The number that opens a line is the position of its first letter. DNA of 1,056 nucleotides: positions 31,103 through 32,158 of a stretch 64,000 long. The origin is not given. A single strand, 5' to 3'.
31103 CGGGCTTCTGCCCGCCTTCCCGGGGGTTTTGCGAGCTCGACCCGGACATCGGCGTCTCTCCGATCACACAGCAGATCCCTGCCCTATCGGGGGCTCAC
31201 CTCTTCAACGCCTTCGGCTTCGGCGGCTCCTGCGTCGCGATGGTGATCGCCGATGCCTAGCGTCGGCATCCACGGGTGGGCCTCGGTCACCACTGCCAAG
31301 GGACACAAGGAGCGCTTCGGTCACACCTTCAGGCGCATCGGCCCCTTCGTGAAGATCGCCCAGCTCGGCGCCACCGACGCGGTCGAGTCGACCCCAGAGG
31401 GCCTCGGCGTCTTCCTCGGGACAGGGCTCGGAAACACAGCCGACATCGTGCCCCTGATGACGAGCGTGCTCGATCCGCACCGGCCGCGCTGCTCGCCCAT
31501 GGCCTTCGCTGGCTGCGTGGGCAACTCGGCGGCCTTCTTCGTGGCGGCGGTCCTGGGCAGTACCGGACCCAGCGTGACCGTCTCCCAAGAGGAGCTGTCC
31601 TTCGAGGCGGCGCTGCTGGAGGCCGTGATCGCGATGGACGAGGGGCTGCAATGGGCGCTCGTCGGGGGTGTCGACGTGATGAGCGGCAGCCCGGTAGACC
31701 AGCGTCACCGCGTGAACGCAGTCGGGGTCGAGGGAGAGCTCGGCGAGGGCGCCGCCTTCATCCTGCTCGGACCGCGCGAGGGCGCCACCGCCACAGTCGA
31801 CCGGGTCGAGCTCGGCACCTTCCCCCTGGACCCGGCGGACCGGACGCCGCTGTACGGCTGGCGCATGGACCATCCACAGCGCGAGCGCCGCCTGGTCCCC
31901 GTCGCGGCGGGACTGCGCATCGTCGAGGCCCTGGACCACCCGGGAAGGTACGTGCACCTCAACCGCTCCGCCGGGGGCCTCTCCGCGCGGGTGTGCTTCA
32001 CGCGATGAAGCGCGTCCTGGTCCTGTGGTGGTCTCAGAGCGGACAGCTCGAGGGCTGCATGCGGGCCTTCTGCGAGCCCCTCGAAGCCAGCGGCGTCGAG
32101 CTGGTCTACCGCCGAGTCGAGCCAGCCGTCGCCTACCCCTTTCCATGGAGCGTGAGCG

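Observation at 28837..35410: Eight-gene, translationally coupled DarA/DarB-type (dialkylresorcinol/cyclohexanedione) cluster expanded with its own KS/CLF pair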

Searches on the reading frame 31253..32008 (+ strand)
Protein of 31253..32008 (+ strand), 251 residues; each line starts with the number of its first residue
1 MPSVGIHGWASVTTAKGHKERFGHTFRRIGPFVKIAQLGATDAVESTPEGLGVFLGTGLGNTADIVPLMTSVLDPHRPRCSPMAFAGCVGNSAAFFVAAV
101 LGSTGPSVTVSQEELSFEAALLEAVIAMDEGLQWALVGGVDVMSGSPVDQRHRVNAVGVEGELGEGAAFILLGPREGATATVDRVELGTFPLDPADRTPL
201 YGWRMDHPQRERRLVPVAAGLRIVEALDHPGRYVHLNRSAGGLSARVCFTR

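Call 4: search_protein_families(library=ncbifam, proteins=[window:31253-32008:+], max_evalue=0.01)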
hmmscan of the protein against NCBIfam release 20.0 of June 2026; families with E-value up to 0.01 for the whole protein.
window:31253-32008:+ (251 aa): 4 families
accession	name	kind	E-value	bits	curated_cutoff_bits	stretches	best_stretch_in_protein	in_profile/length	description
NF005589.0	PRK07314.1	subfamily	0.00038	19.3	387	1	44-131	94-181/413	beta-ketoacyl-ACP synthase II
TIGR03150.1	fabF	equivalog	0.0013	17.5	493.75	1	42-139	89-187/407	beta-ketoacyl-ACP synthase II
NF006618.0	PRK09185.1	subfamily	0.0014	17.7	407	1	91-148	138-196/394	beta-ketoacyl-ACP synthase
NF058659.1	cispenta_AmcG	equivalog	0.0058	16.3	80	1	76-114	75-113/157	cispentacin moiety biosynthesis protein AmcG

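Call 5: search_protein_families(library=pfam, proteins=[window:31253-32008:+], max_evalue=0.01)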
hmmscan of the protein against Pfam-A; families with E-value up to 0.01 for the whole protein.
window:31253-32008:+ (251 aa): 2 families
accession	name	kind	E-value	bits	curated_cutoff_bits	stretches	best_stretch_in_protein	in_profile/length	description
PF00109.32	ketoacyl-synt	-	4.8e-06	26.8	20.8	1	45-145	111-206/252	Beta-ketoacyl synthase, N-terminal domain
PF13723.12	Ketoacyl-synt_2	-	1.2e-05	25.5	25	1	27-137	28-135/223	Beta-ketoacyl synthase, N-terminal domain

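Call 24: search_solved_structures(query=window:31253-32008:+, max_evalue=1, show_alignments=2)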
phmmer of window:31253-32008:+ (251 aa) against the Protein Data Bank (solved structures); distinct sequences matched with E-value up to 1: 17.
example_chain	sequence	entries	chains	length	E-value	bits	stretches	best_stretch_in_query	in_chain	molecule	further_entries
1e5m_A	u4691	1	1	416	0.00025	23.8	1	47-111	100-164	BETA KETOACYL ACYL CARRIER PROTEIN SYNTHASE II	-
1j3n_A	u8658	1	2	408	0.0098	18.6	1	36-123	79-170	3-oxoacyl-(acyl-carrier protein) synthase II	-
7oc0_A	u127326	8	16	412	0.017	17.8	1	42-113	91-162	3-oxoacyl-[acyl-carrier-protein] synthase 2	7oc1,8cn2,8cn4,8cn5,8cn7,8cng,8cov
8cou_A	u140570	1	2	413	0.017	17.8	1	42-113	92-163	3-oxoacyl-[acyl-carrier-protein] synthase 2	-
4jb6_A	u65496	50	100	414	0.017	17.8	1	42-113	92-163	3-oxoacyl-[acyl-carrier-protein] synthase 2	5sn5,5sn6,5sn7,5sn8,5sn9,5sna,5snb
8pj0_A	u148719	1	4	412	0.031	17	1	42-111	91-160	3-oxoacyl-[acyl-carrier-protein] synthase 2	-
8cn8_A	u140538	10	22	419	0.032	17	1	42-111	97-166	3-oxoacyl-[acyl-carrier-protein] synthase 2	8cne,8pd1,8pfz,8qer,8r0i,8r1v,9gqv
8qm1_A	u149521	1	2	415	0.04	16.6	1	42-110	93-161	3-oxoacyl-[acyl-carrier-protein] synthase 2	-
4b7v_A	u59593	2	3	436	0.042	16.6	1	42-110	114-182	3-OXOACYL-[ACYL-CARRIER-PROTEIN] SYNTHASE 2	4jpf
2gfv_A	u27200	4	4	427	0.25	14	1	37-116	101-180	3-oxoacyl-[acyl-carrier-protein] synthase 2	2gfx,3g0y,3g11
9lpl_A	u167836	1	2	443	0.26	13.9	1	37-116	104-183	3-oxoacyl-[acyl-carrier-protein] synthase 2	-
7al5_A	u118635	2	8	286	0.31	13.7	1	182-241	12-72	Probable hydrolase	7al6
3e60_A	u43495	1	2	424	0.5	13.1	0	51-111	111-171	3-oxoacyl-[acyl-carrier-protein ] synthase II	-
3hnz_A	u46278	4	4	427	0.61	12.7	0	37-114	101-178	3-oxoacyl-[acyl-carrier-protein] synthase 2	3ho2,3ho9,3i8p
1b3n_A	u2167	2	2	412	0.82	12.3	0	37-112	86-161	PROTEIN (KETOACYL ACYL CARRIER PROTEIN SYNTHASE 2) | BETA-KETOACYL ACP SYNTHASE II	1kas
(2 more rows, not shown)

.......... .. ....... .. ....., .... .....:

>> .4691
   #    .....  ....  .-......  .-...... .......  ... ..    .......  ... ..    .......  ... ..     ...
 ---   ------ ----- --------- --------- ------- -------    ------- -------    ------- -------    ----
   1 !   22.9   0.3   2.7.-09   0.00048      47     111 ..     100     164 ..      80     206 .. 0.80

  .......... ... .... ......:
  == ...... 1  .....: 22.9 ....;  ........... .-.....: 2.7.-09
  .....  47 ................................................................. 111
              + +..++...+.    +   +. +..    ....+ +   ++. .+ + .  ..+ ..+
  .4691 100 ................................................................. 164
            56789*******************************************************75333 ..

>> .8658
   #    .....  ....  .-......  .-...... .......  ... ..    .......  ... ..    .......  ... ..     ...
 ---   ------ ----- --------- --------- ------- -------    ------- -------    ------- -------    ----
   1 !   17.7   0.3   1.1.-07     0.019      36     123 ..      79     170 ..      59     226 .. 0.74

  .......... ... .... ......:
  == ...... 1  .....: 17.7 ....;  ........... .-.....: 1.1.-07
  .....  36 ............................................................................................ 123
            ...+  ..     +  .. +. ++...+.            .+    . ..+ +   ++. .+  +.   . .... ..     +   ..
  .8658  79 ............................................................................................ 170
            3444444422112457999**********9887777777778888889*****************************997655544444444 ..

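Call 65: search_solved_structures(query=A4, max_evalue=0.1, show_alignments=2)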
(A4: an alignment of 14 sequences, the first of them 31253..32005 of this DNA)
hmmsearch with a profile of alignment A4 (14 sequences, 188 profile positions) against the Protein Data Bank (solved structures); distinct sequences matched with E-value up to 0.1: 56.
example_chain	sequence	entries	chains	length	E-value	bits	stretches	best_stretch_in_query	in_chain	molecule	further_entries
1j3n_A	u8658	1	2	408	4.3e-11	45.5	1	11-139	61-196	3-oxoacyl-(acyl-carrier protein) synthase II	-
3e60_A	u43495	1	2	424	4.4e-08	35.7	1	9-131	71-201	3-oxoacyl-[acyl-carrier-protein ] synthase II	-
9s5h_C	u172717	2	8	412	1.4e-07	34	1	21-134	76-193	3-oxoacyl-(Acyl-carrier-protein) synthase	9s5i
2alm_A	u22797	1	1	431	2.7e-07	33.1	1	13-137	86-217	3-oxoacyl-(acyl-carrier-protein) synthase II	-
1ox0_A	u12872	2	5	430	2.7e-07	33.1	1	13-137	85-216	Beta ketoacyl-acyl carrier protein synthase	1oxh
2rjt_A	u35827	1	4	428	2.7e-07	33.1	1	13-137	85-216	Beta-ketoacyl-ACP synthase II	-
2gqd_A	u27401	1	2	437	4.4e-06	29.2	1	9-97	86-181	3-oxoacyl-[acyl-carrier-protein] synthase 2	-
1e5m_A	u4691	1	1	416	8.8e-06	28.2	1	11-139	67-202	BETA KETOACYL ACYL CARRIER PROTEIN SYNTHASE II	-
3kzu_A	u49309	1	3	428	9.1e-06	28.1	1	9-131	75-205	3-oxoacyl-(Acyl-carrier-protein) synthase ii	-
6kxd_B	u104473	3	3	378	9.3e-06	28.1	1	17-176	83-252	Ketosynthase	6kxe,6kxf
4ddo_A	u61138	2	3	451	2e-05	27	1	9-136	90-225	3-oxoacyl-[acyl-carrier-protein] synthase 2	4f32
7oc0_A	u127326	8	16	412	2.1e-05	27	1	10-130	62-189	3-oxoacyl-[acyl-carrier-protein] synthase 2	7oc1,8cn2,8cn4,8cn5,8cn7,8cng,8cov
8cou_A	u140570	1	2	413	2.1e-05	27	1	10-130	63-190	3-oxoacyl-[acyl-carrier-protein] synthase 2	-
4jb6_A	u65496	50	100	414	2.1e-05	27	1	10-130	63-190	3-oxoacyl-[acyl-carrier-protein] synthase 2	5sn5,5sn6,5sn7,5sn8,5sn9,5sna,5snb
8qm1_A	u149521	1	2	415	2.6e-05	26.7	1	10-130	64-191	3-oxoacyl-[acyl-carrier-protein] synthase 2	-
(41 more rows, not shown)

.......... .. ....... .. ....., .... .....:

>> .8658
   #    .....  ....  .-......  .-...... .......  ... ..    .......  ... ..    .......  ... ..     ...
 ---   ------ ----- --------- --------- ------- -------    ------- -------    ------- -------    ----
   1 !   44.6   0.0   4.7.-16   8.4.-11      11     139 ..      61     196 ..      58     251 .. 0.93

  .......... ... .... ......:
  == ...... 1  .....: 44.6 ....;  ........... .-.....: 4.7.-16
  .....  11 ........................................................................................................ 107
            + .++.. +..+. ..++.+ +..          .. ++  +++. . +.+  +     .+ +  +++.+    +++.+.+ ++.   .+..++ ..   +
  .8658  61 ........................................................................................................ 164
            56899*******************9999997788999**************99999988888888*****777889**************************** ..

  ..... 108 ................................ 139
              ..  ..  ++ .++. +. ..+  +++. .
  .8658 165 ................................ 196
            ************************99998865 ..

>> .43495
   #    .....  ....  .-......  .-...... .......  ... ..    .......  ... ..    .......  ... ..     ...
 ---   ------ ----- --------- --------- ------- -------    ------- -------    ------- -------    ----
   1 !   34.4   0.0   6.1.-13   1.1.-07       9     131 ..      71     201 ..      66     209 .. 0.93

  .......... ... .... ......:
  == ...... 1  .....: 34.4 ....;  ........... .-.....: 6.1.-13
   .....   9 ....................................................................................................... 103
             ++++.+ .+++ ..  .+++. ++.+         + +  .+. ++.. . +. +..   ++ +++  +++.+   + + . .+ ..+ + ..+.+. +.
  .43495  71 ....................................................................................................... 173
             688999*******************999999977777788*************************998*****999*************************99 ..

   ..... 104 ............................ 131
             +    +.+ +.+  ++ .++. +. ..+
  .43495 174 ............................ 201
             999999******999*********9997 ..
